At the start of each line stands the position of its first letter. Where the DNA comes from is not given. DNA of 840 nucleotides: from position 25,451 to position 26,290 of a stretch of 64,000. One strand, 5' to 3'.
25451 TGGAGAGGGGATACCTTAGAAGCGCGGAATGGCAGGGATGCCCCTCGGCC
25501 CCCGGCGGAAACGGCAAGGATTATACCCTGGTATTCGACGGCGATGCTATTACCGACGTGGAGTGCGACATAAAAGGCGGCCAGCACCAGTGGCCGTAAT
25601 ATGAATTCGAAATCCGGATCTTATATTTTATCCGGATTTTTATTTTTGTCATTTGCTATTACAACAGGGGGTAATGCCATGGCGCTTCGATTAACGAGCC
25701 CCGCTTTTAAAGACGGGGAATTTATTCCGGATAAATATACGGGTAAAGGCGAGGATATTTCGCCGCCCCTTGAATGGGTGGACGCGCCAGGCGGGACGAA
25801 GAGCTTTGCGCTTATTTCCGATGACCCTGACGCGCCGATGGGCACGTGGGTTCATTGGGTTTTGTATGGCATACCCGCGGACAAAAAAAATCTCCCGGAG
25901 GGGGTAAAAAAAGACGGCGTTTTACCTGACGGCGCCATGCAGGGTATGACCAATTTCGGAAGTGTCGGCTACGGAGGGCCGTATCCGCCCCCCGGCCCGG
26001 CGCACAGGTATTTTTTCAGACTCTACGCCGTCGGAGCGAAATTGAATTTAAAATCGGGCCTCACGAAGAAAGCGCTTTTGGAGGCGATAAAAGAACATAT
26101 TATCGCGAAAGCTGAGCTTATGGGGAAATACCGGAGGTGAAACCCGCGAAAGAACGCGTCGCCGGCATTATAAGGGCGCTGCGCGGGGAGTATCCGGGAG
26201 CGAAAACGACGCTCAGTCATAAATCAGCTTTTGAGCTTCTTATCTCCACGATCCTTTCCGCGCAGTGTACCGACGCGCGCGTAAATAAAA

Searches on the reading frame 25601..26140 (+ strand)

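Call 3: search_protein_families(library=pfam, proteins=[window:25601-26140:+], max_evalue=0.01)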
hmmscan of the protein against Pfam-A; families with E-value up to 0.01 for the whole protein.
window:25601-26140:+ (179 aa): 1 family
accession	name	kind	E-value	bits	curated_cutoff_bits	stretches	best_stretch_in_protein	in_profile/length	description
PF01161.25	PBP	-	1.4e-42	145.7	24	1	42-177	2-135/135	Phosphatidylethanolamine-binding protein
